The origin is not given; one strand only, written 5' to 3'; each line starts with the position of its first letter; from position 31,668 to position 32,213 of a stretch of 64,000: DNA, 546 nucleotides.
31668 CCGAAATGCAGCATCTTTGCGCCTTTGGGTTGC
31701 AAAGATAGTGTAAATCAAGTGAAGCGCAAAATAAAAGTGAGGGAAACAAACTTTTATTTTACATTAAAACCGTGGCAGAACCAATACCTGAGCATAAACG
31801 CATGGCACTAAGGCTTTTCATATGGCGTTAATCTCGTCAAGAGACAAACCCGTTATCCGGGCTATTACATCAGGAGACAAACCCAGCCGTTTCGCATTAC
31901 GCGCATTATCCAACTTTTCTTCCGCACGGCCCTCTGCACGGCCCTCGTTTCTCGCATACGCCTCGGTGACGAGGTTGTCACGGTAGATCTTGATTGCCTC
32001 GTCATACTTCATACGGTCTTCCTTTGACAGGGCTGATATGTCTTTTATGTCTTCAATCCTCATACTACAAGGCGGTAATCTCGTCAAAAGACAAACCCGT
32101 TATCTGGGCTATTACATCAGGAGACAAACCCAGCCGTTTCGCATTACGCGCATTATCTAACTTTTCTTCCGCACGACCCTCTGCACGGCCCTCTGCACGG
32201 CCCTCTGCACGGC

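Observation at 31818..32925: Rpn nuclease followed by a free-standing copy of its C-terminal domain, apparently kept in step by gene conversion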

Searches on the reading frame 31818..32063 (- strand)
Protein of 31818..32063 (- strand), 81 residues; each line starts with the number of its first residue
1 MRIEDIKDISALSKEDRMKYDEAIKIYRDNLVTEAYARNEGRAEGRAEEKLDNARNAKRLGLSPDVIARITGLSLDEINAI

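Call 5: search_protein_families(library=pfam, proteins=[window:31818-32063:-], max_evalue=1)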
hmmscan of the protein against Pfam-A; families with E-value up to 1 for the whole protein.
window:31818-32063:- (81 aa): 1 family
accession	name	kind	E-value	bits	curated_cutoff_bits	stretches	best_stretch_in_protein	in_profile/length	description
PF09278.17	MerR-DNA-bind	-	0.11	13.5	25.4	0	68-80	10-22/65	MerR, DNA binding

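Call 6: search_protein_families(library=ncbifam, proteins=[window:31818-32063:-], max_evalue=1)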
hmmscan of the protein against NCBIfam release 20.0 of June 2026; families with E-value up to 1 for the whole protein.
window:31818-32063:- (81 aa): 2 families
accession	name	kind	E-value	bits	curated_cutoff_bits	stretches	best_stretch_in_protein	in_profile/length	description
TIGR01784.1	T_den_put_tspse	subfamily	3.2e-09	37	52.1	1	5-80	198-272/273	Rpn family recombination-promoting nuclease/putative transposase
NF047948.1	male_kill_WMK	equivalog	0.0028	17.2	300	1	44-78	116-150/300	WO male-killing family protein Wmk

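Call 9: find_encoding_contigs(protein=window:31818-32063:-, flank=6000, max_places=10)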
Protein window:31818-32063:- (81 aa): 4 contigs read that carry it; 4 places shown.
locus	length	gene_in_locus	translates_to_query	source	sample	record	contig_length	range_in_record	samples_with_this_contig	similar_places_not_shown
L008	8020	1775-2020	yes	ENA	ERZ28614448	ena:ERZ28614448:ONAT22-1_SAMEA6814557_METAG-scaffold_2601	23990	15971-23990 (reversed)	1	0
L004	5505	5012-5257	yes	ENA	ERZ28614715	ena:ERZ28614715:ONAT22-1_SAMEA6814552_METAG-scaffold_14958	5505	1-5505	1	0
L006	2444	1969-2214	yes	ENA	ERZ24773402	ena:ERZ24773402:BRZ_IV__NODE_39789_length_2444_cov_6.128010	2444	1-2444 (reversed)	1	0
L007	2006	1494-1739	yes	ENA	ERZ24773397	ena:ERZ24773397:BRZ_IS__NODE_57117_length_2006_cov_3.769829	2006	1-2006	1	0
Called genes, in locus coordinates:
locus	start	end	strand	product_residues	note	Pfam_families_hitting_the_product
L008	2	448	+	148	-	?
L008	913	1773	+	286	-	-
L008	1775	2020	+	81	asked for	-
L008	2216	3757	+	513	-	PF28494:GlyRS_ins_1, PF00587:tRNA-synt_2b, PF03129:HGTP_anticodon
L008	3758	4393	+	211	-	PF00254:FKBP_C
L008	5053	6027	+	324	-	-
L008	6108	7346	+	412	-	PF01210:NAD_Gly3P_dh_N (weak), PF03721:UDPG_MGDP_dh_N, PF00984:UDPG_MGDP_dh, PF03720:UDPG_MGDP_dh_C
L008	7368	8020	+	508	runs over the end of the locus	PF01554:MatE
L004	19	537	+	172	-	PF12838:Fer4_7 (weak), PF13187:Fer4_9 (weak), PF14697:Fer4_21 (weak), PF12838:Fer4_7, PF13187:Fer4_9 (weak), PF12797:Fer4_2 (weak), PF12837:Fer4_6 (weak), PF00037:Fer4 (weak), +6 more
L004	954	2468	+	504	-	PF00248:Aldo_ket_red, PF13237:Fer4_10 (faint), PF13183:Fer4_8 (weak), PF13187:Fer4_9 (faint)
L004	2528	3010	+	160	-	PF08973:TM1506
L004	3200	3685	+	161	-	-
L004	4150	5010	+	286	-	-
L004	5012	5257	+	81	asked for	-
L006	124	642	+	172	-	-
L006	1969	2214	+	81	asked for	-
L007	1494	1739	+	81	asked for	-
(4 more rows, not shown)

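Call 12: find_homologous_proteins(query=window:31818-32063:-, max_evalue=0.001)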
Query window:31818-32063:- (81 aa): 110 proteins with E <= 0.001 among 120 candidates.
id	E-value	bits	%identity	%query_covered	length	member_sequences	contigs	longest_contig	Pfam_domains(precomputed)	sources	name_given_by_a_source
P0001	9.4e-43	160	100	100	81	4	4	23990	-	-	-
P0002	8.9e-39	148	89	100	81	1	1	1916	-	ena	-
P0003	4.2e-38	146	88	100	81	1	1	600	-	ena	-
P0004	1.4e-36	141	81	100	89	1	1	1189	-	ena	-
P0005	3.5e-36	140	85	100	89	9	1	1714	-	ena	-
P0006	4.5e-36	139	81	100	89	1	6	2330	-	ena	-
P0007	2.5e-35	137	72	100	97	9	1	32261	-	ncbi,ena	-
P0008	2.7e-35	137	80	100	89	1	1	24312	-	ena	-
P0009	2.9e-35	137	84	100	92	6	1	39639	-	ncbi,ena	-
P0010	9.4e-34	132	84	100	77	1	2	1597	-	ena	-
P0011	2.1e-33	131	83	100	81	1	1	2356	-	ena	-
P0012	4.4e-33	130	83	100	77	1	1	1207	-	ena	-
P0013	5.4e-33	130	83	100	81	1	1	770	-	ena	-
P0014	1.5e-31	125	80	100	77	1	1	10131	-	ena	-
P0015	2.7e-31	124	79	100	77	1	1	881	-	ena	-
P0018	4.5e-26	108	79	79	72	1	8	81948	-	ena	-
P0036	2.2e-19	87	60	99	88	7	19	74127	-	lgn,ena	-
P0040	4.6e-18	82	44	99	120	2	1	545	PF27070.1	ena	-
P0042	1.1e-17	81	51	98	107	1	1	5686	PF27070.1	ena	-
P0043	1.1e-17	81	46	98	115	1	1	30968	PF27070.1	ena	-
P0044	1.2e-17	81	48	98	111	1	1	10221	PF27070.1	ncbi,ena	-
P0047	1.7e-17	81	54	98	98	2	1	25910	PF27070.1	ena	-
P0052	2.9e-17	80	49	99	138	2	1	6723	PF12784.14,PF27070.1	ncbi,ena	-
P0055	3.1e-17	80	53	99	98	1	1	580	PF27070.1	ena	-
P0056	3.2e-17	80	54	98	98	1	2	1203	PF27070.1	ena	-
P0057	4.8e-17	79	49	98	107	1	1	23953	PF27070.1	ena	-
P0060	7.4e-17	79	56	98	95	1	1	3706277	PF27070.1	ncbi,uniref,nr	ncbi:hypothetical protein [Bacteroides sp. Marseille-P3684]|uniref:hypothetical protein n=1 Tax=Bact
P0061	9.3e-17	78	53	98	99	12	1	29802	PF27070.1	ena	-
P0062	9.9e-17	78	54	99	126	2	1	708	PF12784.14,PF27070.1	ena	-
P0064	1.0e-16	78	56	98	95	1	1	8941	PF27070.1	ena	-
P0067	2.6e-16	77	54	98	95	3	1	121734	PF27070.1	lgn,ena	-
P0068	2.9e-16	77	53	98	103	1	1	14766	PF27070.1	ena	-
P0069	3.3e-16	76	52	98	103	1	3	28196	PF27070.1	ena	-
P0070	3.4e-16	76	53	98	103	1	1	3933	PF27070.1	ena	-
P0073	1.4e-15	74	54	98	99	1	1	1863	PF27070.1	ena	-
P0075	2.2e-13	68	53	98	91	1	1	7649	PF27070.1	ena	-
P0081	5.4e-13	66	43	99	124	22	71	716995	-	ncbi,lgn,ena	-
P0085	2.2e-12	64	52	98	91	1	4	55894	PF27070.1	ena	-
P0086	3.1e-12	64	51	98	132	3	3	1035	PF12784.14,PF27070.1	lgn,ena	-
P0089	5.9e-12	63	51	98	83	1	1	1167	PF27070.1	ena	-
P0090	7.9e-12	63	51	98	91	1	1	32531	PF27070.1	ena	-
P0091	3.6e-11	61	45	98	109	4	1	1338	PF27070.1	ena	-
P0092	7.8e-11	59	45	98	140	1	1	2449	PF12784.14,PF27070.1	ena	-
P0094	2.2e-10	58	45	99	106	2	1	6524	PF27070.1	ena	-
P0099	1.1e-8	53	36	99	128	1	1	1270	PF27070.1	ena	-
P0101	3.5e-8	51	40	95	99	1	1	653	PF27070.1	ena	-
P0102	1.3e-7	49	67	56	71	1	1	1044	-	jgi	jgi:predicted transposase/invertase (TIGR01784 family)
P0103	1.5e-6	46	39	91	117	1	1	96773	PF27070.1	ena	-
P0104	7.0e-6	44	47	83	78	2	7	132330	PF27070.1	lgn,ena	-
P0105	1.3e-5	43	42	91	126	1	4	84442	PF12784.14,PF27070.1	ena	-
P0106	2.2e-5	42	48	83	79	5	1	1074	PF27070.1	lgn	-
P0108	5.6e-5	41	36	83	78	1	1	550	PF27070.1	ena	-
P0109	7.4e-5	41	51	58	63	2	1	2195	PF27070.1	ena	-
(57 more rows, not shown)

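Call 14: search_protein_families(library=pfam, proteins=[P0060, P0043, P0007, P0009, P0081, P0036], max_evalue=1)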
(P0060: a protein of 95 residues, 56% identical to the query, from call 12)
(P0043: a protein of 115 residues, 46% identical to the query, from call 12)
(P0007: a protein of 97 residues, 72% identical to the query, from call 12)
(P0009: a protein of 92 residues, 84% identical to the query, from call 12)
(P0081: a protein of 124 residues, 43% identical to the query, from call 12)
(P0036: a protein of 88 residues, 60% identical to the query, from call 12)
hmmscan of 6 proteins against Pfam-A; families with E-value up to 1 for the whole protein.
P0060 (95 aa): 0 families

P0043 (115 aa): 3 families
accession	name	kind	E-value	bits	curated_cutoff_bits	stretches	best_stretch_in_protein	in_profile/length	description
PF09811.14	Yae1_N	-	0.0017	18.4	27.5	1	55-79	9-33/39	Essential protein Yae1, N terminal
PF02796.21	HTH_7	-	0.075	13.6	23.8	1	75-110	1-36/45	Helix-turn-helix domain of resolvase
PF10109.15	Phage_TAC_7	-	0.098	13.1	25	1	91-115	43-62/79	Phage tail assembly chaperone proteins, E, or 41 or 14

P0007 (97 aa): 1 family
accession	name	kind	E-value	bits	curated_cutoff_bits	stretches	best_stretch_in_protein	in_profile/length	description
PF09811.14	Yae1_N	-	0.014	15.5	27.5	1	40-61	16-37/39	Essential protein Yae1, N terminal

P0009 (92 aa): 1 family
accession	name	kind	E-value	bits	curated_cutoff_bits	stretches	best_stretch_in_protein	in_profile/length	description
PF09278.17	MerR-DNA-bind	-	0.038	15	25.4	0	79-92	10-23/65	MerR, DNA binding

P0081 (124 aa): 7 families
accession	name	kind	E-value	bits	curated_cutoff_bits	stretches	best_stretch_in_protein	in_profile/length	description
PF08281.18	Sigma70_r4_2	-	0.00048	20.1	25.7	1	92-121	14-43/54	Sigma-70, region 4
PF10975.14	DUF2802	-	0.0014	19.2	33.5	1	95-121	34-60/68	Protein of unknown function (DUF2802)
PF12784.13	PDDEXK_2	-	0.0077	16.4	27.4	1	4-49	180-225/229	PD-(D/E)XK nuclease family transposase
PF13384.12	HTH_23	-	0.02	15.1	24.6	1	90-117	3-30/50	Homeodomain-like domain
PF02796.21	HTH_7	-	0.028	15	23.8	1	95-119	12-36/45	Helix-turn-helix domain of resolvase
PF14493.12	HTH_40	-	0.092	13.5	27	0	95-121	3-29/89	Helix-turn-helix domain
PF17782.7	DprA_WH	-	0.11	12.9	22.9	1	86-121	7-42/61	DprA winged helix domain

P0036 (88 aa): 2 families
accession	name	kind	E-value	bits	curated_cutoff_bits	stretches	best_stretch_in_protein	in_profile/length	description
PF10975.14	DUF2802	-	0.0081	16.7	33.5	1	54-86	29-61/68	Protein of unknown function (DUF2802)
PF18579.7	Raf1_HTH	-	0.16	12.1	27.3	1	61-81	23-43/61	Rubisco accumulation factor 1 helix turn helix domain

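Call 15: find_encoding_contigs(protein=P0007, flank=4000, max_places=3)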
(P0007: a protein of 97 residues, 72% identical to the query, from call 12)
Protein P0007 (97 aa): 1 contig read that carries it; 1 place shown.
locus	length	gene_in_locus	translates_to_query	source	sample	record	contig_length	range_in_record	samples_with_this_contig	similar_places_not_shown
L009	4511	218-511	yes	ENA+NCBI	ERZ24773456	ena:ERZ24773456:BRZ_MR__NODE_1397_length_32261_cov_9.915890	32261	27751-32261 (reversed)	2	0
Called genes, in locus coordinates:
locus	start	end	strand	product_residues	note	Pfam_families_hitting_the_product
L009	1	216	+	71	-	?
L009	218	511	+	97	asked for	-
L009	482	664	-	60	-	-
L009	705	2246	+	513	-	PF28494:GlyRS_ins_1, PF00587:tRNA-synt_2b, PF03129:HGTP_anticodon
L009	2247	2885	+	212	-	PF00254:FKBP_C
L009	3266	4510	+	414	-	-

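Call 16: find_encoding_contigs(protein=P0009, flank=4000, max_places=3)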
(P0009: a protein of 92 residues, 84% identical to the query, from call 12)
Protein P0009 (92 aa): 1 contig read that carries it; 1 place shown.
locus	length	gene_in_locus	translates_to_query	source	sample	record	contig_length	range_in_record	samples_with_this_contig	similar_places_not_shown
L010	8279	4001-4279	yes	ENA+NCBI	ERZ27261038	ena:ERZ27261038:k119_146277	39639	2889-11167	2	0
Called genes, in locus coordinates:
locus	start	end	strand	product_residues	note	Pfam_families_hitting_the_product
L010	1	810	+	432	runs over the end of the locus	PF00579:tRNA-synt_1b, PF22421:SYY_C-terminal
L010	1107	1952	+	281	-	PF04962:KduI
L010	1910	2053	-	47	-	-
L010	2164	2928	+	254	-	PF00106:adh_short, PF08659:KR, PF13561:adh_short_C2, PF23441:SDR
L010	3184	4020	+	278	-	PF12784:PDDEXK_2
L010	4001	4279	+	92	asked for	-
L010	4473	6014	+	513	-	PF28494:GlyRS_ins_1, PF00587:tRNA-synt_2b, PF03129:HGTP_anticodon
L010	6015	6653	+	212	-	PF00254:FKBP_C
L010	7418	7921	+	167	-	-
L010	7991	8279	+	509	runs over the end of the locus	-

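Call 17: find_encoding_contigs(protein=P0018, flank=4000, max_places=8)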
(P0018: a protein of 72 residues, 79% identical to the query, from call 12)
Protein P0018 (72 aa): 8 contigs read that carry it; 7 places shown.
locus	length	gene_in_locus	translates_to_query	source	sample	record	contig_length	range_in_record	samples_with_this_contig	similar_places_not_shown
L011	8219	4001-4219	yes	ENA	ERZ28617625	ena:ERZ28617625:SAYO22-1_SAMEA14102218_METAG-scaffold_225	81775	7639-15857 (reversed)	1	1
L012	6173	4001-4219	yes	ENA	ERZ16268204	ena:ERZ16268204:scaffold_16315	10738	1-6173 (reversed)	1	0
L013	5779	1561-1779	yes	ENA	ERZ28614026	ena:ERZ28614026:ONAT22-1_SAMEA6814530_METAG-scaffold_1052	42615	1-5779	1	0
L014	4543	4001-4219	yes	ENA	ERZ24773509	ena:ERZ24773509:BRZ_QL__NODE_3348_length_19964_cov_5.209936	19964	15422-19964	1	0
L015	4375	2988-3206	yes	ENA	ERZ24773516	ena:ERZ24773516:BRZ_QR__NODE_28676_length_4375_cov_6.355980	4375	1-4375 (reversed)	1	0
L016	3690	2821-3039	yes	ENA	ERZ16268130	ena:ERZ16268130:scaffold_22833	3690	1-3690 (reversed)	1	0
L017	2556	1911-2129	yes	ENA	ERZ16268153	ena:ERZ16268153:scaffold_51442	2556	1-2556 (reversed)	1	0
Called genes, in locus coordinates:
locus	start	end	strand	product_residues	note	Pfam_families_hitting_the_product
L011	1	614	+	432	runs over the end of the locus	PF00579:tRNA-synt_1b, PF22421:SYY_C-terminal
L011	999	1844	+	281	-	PF04962:KduI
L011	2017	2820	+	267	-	PF23441:SDR, PF00106:adh_short, PF08659:KR, PF13561:adh_short_C2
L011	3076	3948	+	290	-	-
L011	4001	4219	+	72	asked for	-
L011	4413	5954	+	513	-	PF28494:GlyRS_ins_1, PF00587:tRNA-synt_2b, PF03129:HGTP_anticodon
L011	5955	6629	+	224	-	PF00254:FKBP_C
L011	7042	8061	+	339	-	-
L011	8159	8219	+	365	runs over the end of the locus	PF13641:Glyco_tranf_2_3, PF00535:Glycos_transf_2, PF10111:Glyco_tranf_2_2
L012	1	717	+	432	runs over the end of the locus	PF00579:tRNA-synt_1b, PF22421:SYY_C-terminal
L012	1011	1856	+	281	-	PF04962:KduI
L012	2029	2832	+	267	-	PF23441:SDR, PF00106:adh_short, PF08659:KR, PF13561:adh_short_C2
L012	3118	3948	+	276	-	-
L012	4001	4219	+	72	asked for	-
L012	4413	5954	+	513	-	PF28494:GlyRS_ins_1, PF00587:tRNA-synt_2b, PF03129:HGTP_anticodon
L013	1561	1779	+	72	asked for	-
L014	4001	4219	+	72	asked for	-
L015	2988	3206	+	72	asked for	-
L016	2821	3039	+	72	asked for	-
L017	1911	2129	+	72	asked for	-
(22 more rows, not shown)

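Call 22: find_related_loci(query=window:31818-32063:-, collection=genome_contigs, flank=4000)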
Query window:31818-32063:- (81 aa) in genome_contigs; peptide patterns used: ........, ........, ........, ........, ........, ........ (x = any residue, [..] = any of these).
599 stretches matched a pattern (row limit reached: there are more); 184 encode a relative of the query (tblastn E <= 1e-3); the best 80 are kept; 80 distinct loci.
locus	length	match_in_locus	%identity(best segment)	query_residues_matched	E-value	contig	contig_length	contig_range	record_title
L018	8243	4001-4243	85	1-81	4e-43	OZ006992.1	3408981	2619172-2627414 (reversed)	MAG: uncultured Prevotella sp. isolate metabat2_pooled_hifiasm.683 MAG genome assembly, chromosome: 1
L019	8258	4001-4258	66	1-78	7e-33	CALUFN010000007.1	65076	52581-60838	MAG: uncultured Prevotella sp. isolate BRZ_RV__bin79 genome assembly, contig: BRZ_RV__NODE_362_length_65076_cov_9.289897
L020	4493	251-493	62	2-78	4e-27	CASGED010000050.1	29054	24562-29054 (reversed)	uncultured Bacteroides sp. isolate SI.O39.metabat-bins.50 genome assembly, contig: SI.O39.metabat-bins.50.fa_k141_226830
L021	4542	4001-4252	56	2-81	8e-27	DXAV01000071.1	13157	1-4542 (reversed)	MAG TPA_asm: Candidatus Bacteroides merdavium isolate CHK118-2852 CHK118__C136797_L13157_SAMEA104467369, whole genome sh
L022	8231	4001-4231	56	2-78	7e-25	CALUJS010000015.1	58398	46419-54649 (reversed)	MAG: uncultured Phocaeicola sp. isolate BRZ_LA__bin4 genome assembly, contig: BRZ_LA__NODE_276_length_58398_cov_8.227722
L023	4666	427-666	53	2-81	8e-24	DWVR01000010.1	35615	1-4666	MAG TPA_asm: Candidatus Phocaeicola excrementigallinarum isolate 12279 MalCec2__C46612_L35615_SAMN03938736, whole genome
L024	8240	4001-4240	56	2-81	1e-23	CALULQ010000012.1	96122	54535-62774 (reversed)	MAG: uncultured Paraprevotella sp. isolate BRZ_EI__bin2 genome assembly, contig: BRZ_EI__NODE_363_length_96122_cov_6.161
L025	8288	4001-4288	49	2-81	3e-23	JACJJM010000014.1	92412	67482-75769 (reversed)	Phocaeicola coprophilus strain An818 An818_NODE_14_length_92412_cov_76.354, whole genome shotgun sequence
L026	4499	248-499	52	2-81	4e-23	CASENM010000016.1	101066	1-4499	uncultured Bacteroides sp. isolate SI.B36.metabat-bins.121 genome assembly, contig: SI.B36.metabat-bins.121.fa_k141_1661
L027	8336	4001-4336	44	2-81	9e-23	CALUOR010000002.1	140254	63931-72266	MAG: uncultured Bacteroides sp. isolate BRZ_KF__bin27 genome assembly, contig: BRZ_KF__NODE_140_length_140254_cov_21.505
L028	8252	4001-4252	56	2-81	6e-26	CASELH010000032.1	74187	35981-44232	uncultured Bacteroides sp. isolate A75_L1_316316_idba_bin.150 genome assembly, contig: A75_L1_316316_idba_bin.150.fa_sca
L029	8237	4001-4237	56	3-81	3e-22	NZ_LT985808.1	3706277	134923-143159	Bacteroides sp. Marseille-P3684 strain Marseille-P4684, whole genome shotgun sequence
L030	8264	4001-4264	48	2-81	3e-22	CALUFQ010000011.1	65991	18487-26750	MAG: uncultured Paraprevotella sp. isolate BRZ_EQ__bin131 genome assembly, contig: BRZ_EQ__NODE_977_length_65991_cov_8.3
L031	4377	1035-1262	55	2-81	1e-21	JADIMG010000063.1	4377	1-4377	MAG: Candidatus Gallipaludibacter merdavium isolate G3-3990 G3M40__C167153_L4377_SRR9113688, whole genome shotgun sequen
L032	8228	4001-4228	55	2-81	2e-21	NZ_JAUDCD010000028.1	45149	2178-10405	Bacteroides gallinaceum strain ET474 ET474_scaffold_28, whole genome shotgun sequence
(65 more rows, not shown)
